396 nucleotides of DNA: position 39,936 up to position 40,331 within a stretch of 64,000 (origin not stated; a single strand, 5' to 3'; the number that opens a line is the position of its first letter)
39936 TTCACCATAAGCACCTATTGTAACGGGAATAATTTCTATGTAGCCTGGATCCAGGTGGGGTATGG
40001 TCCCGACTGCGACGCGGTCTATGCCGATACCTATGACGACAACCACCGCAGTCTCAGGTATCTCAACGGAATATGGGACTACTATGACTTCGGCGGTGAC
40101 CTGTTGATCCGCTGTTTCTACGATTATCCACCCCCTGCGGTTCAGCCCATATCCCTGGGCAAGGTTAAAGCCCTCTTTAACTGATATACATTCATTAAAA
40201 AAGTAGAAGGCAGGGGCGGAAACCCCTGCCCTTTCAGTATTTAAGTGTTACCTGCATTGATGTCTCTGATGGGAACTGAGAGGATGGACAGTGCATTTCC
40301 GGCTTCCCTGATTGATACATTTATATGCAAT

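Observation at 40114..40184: Shared C-terminal tail on two unrelated secreted proteins (first copy)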

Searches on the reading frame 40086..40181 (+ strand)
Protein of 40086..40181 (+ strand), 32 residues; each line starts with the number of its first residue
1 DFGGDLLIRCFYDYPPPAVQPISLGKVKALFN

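Call 36: search_protein_representatives(alignment_id=A2)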
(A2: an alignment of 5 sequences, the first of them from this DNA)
Query: 5 sequences, 30 profile positions. Proteins with E-value up to 0.001 (for the whole library): 8; up to 1e-10: 2; up to 1e-30: 0. The best 8 are listed.
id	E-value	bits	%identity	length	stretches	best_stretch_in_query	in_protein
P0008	6.2e-19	83.4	-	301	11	13-25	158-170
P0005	1.0e-12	63.6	-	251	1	1-30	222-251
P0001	1.8e-10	56.4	-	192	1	1-30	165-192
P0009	3.9e-07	45.7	-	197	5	2-13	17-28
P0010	7.2e-05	38.5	-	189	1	1-30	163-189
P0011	8.6e-05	38.2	-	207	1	7-30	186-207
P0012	9.3e-05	38.1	-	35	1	8-30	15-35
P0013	1.7e-04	37.2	-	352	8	12-25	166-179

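Call 38: find_encoding_contigs(protein=P0011, flank=10000)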
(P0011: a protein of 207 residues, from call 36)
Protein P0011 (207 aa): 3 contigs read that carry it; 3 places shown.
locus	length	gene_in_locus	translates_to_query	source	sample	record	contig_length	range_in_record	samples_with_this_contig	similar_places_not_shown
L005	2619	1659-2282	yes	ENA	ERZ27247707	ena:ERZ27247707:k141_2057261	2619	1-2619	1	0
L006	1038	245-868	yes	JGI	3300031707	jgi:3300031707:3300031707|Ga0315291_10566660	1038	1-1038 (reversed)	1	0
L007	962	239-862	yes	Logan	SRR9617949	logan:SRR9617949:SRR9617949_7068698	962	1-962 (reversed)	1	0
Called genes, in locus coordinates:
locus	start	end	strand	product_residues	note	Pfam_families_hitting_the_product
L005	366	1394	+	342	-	-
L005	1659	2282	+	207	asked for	PF24517:CBM96, PF06848:Disaggr_repeat (weak)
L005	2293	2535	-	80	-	-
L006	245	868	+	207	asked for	PF24517:CBM96, PF06848:Disaggr_repeat (weak)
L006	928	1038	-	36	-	?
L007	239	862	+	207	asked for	PF24517:CBM96, PF06848:Disaggr_repeat (weak)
